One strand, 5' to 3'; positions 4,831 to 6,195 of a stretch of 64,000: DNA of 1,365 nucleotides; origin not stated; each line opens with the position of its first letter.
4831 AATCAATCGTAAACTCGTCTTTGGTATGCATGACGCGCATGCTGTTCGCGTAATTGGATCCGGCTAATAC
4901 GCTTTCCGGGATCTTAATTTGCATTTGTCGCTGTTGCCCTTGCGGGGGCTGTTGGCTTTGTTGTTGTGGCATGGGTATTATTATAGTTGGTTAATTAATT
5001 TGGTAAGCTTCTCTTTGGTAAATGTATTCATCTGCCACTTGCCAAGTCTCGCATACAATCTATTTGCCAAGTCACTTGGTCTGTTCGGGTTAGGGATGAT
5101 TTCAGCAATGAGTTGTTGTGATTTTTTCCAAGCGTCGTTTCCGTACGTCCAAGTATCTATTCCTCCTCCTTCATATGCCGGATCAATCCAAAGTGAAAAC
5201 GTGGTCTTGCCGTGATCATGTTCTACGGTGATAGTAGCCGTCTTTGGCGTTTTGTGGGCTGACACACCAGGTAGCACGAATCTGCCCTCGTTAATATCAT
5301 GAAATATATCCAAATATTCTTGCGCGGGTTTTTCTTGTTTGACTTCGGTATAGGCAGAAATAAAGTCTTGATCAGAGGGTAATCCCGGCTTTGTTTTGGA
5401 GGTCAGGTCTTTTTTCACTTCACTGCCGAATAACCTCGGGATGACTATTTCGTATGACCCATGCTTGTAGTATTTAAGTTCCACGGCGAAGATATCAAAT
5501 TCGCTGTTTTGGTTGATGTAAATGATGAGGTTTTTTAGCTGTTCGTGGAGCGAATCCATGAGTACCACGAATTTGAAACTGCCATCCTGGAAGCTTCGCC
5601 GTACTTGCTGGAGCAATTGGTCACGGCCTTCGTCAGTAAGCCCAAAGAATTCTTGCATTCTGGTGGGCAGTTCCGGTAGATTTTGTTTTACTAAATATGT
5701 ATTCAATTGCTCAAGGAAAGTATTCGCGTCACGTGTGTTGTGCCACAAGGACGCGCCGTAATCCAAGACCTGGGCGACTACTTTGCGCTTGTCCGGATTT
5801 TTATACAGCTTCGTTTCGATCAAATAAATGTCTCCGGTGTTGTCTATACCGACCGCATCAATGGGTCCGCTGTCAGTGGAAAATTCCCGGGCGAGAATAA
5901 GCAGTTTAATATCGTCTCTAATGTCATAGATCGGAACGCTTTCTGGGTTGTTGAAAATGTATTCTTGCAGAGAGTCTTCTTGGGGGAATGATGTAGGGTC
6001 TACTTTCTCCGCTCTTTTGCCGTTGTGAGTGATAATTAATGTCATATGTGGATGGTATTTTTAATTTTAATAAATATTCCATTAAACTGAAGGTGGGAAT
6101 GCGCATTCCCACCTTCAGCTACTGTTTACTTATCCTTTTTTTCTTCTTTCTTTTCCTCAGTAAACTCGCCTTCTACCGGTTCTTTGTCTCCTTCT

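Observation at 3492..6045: Three-gene insertion splitting the conserved dnaK-dnaJ pair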

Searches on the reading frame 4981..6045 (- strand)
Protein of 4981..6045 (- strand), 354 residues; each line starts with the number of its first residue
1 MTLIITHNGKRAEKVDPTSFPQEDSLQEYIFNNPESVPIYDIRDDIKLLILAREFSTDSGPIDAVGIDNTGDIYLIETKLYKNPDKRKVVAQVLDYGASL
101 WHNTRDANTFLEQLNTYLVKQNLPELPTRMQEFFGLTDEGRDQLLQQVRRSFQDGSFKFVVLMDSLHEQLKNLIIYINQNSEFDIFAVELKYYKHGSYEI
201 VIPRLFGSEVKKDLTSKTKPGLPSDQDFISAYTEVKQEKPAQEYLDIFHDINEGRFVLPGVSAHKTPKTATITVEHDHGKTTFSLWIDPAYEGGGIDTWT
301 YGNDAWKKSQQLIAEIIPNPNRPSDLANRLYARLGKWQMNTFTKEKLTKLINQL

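Call 3: search_protein_families(library=pfam, proteins=[window:4981-6045:-], max_evalue=0.1)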
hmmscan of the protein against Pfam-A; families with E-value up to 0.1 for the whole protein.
window:4981-6045:- (354 aa): 3 families
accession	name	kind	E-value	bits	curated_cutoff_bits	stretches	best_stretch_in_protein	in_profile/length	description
PF11728.13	ArAE_1_C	-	0.033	14.7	22.4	1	78-133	90-145/166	Putative aromatic acid exporter C-terminal domain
PF14157.12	YmzC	-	0.079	13.6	27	0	2-55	4-58/62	YmzC-like protein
PF01939.22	NucS_C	-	0.092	13.2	24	0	50-81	22-53/124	Endonuclease NucS C-terminal domain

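Call 4: search_protein_families(library=padloc, proteins=[window:4981-6045:-], max_evalue=1)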
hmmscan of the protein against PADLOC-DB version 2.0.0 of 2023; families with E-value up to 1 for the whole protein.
window:4981-6045:- (354 aa): 5 families
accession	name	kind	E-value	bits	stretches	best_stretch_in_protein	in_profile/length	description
PDLC04916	PDC-S11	-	1.3e-15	55.3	1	10-204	12-181/358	-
PDLC04915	PDC-S11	-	7.8e-11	39.8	1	47-198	44-185/379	-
PDLC04944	PDC-S18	-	1.1e-08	32.8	1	4-104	4-94/307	-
PDLC04946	PDC-S18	-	0.00057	17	1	8-97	27-108/365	-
PDLC04824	PDC-S02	-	0.024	11.8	1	15-96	174-256/308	-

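Call 5: search_protein_families(library=ncbifam, proteins=[window:4981-6045:-], max_evalue=1)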
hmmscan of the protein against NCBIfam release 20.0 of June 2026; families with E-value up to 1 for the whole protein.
window:4981-6045:- (354 aa): 2 families
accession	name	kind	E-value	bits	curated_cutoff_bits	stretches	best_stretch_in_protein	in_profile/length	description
NF003270.0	PRK04247.1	equivalog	9.5e-05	21.6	216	1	19-100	126-198/250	endonuclease NucS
NF011709.0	PRK15130.1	equivalog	0.042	13.6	218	1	246-298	50-101/186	spermidine N1-acetyltransferase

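Call 11: find_homologous_proteins(query=window:4981-6045:-)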
Query window:4981-6045:- (354 aa): 1548 proteins with E <= 0.001 among 2962 candidates; the best 120 are listed.
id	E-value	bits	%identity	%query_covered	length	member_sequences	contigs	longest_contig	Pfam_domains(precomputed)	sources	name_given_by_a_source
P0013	3.8e-238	808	100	100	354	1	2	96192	-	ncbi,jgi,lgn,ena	ncbi:MAG: hypothetical protein WCT33_01890 [Patescibacteria group bacterium]|jgi:hypothetical protei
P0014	7.1e-212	721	88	100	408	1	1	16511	-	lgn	-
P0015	1.4e-199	681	83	100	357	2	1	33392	-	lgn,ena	-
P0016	2.8e-194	663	81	100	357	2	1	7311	-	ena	-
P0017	3.6e-192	656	81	100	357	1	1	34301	-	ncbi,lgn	-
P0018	1.2e-190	651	78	100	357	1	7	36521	-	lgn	-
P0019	3.0e-189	647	79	100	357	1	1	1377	-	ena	-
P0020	4.6e-187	640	78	100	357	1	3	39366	-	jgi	-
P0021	6.4e-181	619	74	100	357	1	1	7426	-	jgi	jgi:hypothetical protein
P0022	3.0e-161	555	66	100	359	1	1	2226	-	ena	-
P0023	3.5e-159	548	67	100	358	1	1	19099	-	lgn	-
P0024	2.0e-154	532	64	100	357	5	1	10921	-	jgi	jgi:hypothetical protein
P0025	1.0e-150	520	66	100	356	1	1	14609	-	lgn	-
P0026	4.1e-148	512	62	100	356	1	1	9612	-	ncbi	ncbi:MAG: hypothetical protein V1685_03455 [Parcubacteria group bacterium]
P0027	7.6e-147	507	76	79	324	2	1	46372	-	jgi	-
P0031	2.2e-144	499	62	100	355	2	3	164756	-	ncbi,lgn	-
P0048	2.2e-101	358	47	100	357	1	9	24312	-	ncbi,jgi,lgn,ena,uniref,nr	ncbi:MAG: hypothetical protein A2126_00525 [Candidatus Woykebacteria bacterium GWB1_45_5]|uniref:DUF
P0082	7.5e-96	340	46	100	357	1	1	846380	-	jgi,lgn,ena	-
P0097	5.5e-94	334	48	95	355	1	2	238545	-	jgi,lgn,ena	-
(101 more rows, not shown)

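Call 27: find_related_loci(query=A1, collection=genome_contigs, flank=6000)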
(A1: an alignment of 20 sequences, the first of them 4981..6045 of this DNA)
Query A1 (354 aa) in genome_contigs; peptide patterns used: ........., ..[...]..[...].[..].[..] (x = any residue, [..] = any of these).
319 stretches matched a pattern; 315 encode a relative of the query (tblastn E <= 1e-3); the best 80 are kept; 80 distinct loci.
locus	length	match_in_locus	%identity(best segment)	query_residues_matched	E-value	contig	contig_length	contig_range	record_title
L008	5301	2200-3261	80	1-354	0e+0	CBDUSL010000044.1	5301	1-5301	MAG TPA_asm: uncultured bacterium isolate SRR21487738_binner13_Refined_25 genome assembly, contig: ERZ25083882.9580, who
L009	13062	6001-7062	81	1-354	0e+0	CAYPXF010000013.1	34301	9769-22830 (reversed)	MAG TPA_asm: uncultured Gammaproteobacteria bacterium isolate binchicken_co17_235 genome assembly, contig: NODE_3554_len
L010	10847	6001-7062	62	1-354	2e-152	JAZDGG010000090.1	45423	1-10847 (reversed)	MAG: bacterium isolate MEGAHIT-group-0.240 k141_3164890, whole genome shotgun sequence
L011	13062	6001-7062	47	1-354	1e-107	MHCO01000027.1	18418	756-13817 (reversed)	MAG: Candidatus Woykebacteria bacterium GWB1_45_5 gwb1_scaffold_2015, whole genome shotgun sequence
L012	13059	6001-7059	46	1-354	9e-102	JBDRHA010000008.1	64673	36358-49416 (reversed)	MAG: Candidatus Shapirobacteria bacterium isolate MEGAHIT-group-1.477 k141_9294716, whole genome shotgun sequence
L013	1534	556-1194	71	142-354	4e-109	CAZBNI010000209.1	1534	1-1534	MAG TPA_asm: uncultured Gammaproteobacteria bacterium isolate binchicken_co19_652 genome assembly, contig: NODE_168026_l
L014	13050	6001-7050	47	1-354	2e-101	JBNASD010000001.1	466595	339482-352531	MAG: Microgenomates group bacterium isolate Kamch4336-1-MF-07 bin3.fa-1, whole genome shotgun sequence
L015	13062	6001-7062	46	1-354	4e-100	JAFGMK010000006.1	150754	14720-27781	MAG: Candidatus Paceibacterota bacterium isolate Zod_Metabat.464 k87_1261250, whole genome shotgun sequence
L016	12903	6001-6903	52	1-299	3e-99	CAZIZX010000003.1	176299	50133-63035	MAG TPA_asm: uncultured Gammaproteobacteria bacterium isolate binchicken_co39_640 genome assembly, contig: NODE_89_lengt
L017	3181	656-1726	45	1-354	4e-99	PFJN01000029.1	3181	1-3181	MAG: Candidatus Pacebacteria bacterium CG_4_10_14_3_um_filter_34_15 CG_4_10_14_3_um_filter_scaffold_30002_c, whole genom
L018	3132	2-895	52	4-299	8e-99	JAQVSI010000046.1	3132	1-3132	MAG: Candidatus Shapirobacteria bacterium isolate STF1_270 NODE_147562_length_3132_cov_2.370715_Sandtown_F1, whole genom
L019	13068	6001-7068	45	1-354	4e-96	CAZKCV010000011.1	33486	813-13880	MAG TPA_asm: uncultured Gammaproteobacteria bacterium isolate binchicken_co251_142 genome assembly, contig: NODE_1806_le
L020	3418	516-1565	47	1-354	1e-96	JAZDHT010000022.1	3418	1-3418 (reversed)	MAG: Patescibacteria group bacterium isolate MEGAHIT-group-0.35 k141_1446693, whole genome shotgun sequence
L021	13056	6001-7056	47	1-354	1e-94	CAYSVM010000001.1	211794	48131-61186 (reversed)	MAG TPA_asm: uncultured Candidatus Saccharibacteria bacterium isolate SRP257756_co1_44 genome assembly, contig: NODE_7_l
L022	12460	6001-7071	44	1-354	3e-94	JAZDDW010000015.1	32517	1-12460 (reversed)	MAG: bacterium isolate MEGAHIT-group-0.11 k141_15019205, whole genome shotgun sequence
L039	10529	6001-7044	43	1-354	2e-88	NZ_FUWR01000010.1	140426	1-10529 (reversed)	Trichlorobacter thiogenes strain ATCC BAA-34, whole genome shotgun sequence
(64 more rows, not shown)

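Call 30: find_encoding_contigs(protein=P0017, flank=7000, max_places=1)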
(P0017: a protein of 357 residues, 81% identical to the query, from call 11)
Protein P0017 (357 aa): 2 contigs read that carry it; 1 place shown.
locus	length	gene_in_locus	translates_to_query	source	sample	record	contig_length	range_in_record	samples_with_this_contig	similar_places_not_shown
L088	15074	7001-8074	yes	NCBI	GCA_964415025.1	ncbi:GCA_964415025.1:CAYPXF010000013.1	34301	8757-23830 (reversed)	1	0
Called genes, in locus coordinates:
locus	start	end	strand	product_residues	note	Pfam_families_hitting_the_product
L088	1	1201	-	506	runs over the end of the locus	-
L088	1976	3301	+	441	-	PF02195:ParB_N, PF01555:N6_N4_Mtase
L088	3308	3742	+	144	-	-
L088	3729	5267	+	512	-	-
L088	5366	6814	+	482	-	PF00239:Resolvase, PF07508:Recombinase, PF13408:Zn_ribbon_recom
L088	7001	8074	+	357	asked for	-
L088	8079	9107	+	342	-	-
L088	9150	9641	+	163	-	PF14470:bPH_3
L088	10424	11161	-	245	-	PF09335:VTT_dom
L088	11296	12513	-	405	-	-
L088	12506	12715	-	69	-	PF02001:DUF134 (weak)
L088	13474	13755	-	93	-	-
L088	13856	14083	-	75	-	-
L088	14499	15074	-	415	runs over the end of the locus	-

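Call 31: find_encoding_contigs(protein=P0031, flank=7000, max_places=1)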
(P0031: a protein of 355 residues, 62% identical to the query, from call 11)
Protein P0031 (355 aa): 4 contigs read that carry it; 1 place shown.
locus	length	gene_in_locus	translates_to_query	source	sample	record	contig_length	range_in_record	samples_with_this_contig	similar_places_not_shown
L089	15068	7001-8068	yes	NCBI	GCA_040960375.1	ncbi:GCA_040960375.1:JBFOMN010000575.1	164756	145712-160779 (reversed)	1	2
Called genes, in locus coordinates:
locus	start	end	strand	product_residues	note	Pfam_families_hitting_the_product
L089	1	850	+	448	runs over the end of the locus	PF00583:Acetyltransf_1, PF13508:Acetyltransf_7, PF04266:ASCH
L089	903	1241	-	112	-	PF04266:ASCH (weak)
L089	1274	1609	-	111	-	-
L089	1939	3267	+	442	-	PF02195:ParB_N, PF01555:N6_N4_Mtase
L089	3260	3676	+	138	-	-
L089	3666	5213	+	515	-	-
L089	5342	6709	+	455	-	PF00239:Resolvase, PF07508:Recombinase, PF13408:Zn_ribbon_recom (weak)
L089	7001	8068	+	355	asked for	-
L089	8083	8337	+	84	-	-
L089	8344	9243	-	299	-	PF01170:UPF0020 (faint), PF01555:N6_N4_Mtase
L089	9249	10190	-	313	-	PF13020:NOV_C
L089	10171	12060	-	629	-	PF00176:SNF2-rel_dom, PF04851:ResIII, PF00271:Helicase_C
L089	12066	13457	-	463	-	-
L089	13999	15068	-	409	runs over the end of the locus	PF03979:Sigma70_r1_1, PF00140:Sigma70_r1_2, PF04542:Sigma70_r2, PF04539:Sigma70_r3, PF04545:Sigma70_r4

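Call 32: find_encoding_contigs(protein=P0082, flank=7000, max_places=1)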
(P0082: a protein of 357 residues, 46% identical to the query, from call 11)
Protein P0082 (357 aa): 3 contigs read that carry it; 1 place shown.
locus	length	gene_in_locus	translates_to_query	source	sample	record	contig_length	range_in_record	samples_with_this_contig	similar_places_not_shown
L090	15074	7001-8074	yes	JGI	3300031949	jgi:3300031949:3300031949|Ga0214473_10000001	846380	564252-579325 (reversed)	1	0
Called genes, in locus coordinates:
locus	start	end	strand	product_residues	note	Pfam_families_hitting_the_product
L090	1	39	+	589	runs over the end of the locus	-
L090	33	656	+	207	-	PF01738:DLH, PF12146:Hydrolase_4 (faint), PF00561:Abhydrolase_1 (weak), PF20408:Abhydrolase_11 (weak)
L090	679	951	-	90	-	PF01169:GDT1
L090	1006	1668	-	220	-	PF00160:Pro_isomerase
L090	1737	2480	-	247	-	-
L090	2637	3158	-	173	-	-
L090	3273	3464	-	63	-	-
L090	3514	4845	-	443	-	PF04851:ResIII (weak), PF00270:DEAD, PF00271:Helicase_C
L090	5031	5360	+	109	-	PF18924:DUF5674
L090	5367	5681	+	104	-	-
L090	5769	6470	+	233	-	PF07719:TPR_2 (faint), PF13414:TPR_11 (faint), PF13432:TPR_16 (faint), PF13181:TPR_8 (faint), PF14559:TPR_19 (faint), PF13424:TPR_12 (faint), PF13431:TPR_17 (faint), PF00515:TPR_1 (faint)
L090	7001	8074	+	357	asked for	-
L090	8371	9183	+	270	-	PF18643:RE_BsaWI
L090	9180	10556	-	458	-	PF01726:LexA_DNA_bind, PF13730:HTH_36 (weak), PF00717:Peptidase_S24, PF01555:N6_N4_Mtase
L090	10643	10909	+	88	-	PF11950:DUF3467 (weak)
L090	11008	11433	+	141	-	PF00578:AhpC-TSA, PF08534:Redoxin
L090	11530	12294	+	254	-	PF18761:Heliorhodopsin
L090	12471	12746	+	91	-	-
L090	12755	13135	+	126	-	PF02661:Fic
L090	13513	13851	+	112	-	PF23477:zf_Tbcl_2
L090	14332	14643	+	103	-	-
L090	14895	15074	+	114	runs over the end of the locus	-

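Call 34: predict_structure(alignment_id=A1)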
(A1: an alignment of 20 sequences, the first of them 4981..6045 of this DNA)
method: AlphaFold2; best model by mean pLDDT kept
length: 354 residues; sequences in the alignment: 20
mean_pLDDT: 73.7   pTM: 0.46
mean pLDDT of the five models: 73.7, 72.6, 70.2, 68.9, 67.8
residues with pLDDT >= 90: 37; 70-90: 205; 50-70: 66; < 50: 46
segments of 3 or more residues with pLDDT < 50: 1-23, 33-45, 212-218
pLDDT, mean of each block of 10 residues (from residue 1): 41 45 49 44 55 75 80 76 61 72 74 86 85 78 85 80 73 77 74 57 64 44 81 88 93 83 85 90 89 81 87 80 66 84 89 91
secondary structure, 60 per line:
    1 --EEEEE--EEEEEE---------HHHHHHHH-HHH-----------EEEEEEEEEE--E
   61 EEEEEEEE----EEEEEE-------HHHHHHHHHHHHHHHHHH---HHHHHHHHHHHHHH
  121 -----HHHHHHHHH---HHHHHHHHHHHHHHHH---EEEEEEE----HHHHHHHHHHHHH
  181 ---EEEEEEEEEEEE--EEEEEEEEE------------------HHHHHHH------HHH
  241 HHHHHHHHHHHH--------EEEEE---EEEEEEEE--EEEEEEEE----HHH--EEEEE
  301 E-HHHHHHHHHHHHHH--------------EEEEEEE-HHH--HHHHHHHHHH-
elements in order: E3-7 E10-15 H25-32 E48-57 E60-68 E73-78 H86-103 H107-120 H126-134 H138-153 E157-163 H168-180 E184-195 E198-206 H225-231 H238-252 E261-265 E269-276 E279-286 E296-301 H303-316 E331-337 H344-353

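Call 36: search_solved_structures(query=A1, max_evalue=1, show_alignments=2)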
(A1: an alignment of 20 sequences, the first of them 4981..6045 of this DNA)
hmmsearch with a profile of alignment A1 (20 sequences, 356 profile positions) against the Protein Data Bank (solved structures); distinct sequences matched with E-value up to 1: 7.
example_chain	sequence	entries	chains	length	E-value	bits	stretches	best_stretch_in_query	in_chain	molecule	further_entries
4y6w_A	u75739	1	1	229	0.027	17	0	212-254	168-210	NaB(AB)3ACb - light chain TPR-like repeats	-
4y6c_A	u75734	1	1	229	0.16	14.4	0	212-254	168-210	ANSERINA PUTATIVE KINESIN LIGHT chain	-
2vld_A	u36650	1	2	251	0.21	14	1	25-103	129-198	Endonuclease NucS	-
9dwa_A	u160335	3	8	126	0.33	13.4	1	74-134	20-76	De novo designed FABLE protein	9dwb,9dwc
7qca_SM0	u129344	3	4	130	0.5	12.8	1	125-183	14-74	40S ribosomal protein S12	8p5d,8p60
4xc6_A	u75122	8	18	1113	0.59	12.5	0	119-166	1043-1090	Isobutyryl-CoA mutase fused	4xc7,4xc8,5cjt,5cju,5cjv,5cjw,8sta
8ssl_A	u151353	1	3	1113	0.59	12.5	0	119-166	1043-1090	Fused isobutyryl-CoA mutase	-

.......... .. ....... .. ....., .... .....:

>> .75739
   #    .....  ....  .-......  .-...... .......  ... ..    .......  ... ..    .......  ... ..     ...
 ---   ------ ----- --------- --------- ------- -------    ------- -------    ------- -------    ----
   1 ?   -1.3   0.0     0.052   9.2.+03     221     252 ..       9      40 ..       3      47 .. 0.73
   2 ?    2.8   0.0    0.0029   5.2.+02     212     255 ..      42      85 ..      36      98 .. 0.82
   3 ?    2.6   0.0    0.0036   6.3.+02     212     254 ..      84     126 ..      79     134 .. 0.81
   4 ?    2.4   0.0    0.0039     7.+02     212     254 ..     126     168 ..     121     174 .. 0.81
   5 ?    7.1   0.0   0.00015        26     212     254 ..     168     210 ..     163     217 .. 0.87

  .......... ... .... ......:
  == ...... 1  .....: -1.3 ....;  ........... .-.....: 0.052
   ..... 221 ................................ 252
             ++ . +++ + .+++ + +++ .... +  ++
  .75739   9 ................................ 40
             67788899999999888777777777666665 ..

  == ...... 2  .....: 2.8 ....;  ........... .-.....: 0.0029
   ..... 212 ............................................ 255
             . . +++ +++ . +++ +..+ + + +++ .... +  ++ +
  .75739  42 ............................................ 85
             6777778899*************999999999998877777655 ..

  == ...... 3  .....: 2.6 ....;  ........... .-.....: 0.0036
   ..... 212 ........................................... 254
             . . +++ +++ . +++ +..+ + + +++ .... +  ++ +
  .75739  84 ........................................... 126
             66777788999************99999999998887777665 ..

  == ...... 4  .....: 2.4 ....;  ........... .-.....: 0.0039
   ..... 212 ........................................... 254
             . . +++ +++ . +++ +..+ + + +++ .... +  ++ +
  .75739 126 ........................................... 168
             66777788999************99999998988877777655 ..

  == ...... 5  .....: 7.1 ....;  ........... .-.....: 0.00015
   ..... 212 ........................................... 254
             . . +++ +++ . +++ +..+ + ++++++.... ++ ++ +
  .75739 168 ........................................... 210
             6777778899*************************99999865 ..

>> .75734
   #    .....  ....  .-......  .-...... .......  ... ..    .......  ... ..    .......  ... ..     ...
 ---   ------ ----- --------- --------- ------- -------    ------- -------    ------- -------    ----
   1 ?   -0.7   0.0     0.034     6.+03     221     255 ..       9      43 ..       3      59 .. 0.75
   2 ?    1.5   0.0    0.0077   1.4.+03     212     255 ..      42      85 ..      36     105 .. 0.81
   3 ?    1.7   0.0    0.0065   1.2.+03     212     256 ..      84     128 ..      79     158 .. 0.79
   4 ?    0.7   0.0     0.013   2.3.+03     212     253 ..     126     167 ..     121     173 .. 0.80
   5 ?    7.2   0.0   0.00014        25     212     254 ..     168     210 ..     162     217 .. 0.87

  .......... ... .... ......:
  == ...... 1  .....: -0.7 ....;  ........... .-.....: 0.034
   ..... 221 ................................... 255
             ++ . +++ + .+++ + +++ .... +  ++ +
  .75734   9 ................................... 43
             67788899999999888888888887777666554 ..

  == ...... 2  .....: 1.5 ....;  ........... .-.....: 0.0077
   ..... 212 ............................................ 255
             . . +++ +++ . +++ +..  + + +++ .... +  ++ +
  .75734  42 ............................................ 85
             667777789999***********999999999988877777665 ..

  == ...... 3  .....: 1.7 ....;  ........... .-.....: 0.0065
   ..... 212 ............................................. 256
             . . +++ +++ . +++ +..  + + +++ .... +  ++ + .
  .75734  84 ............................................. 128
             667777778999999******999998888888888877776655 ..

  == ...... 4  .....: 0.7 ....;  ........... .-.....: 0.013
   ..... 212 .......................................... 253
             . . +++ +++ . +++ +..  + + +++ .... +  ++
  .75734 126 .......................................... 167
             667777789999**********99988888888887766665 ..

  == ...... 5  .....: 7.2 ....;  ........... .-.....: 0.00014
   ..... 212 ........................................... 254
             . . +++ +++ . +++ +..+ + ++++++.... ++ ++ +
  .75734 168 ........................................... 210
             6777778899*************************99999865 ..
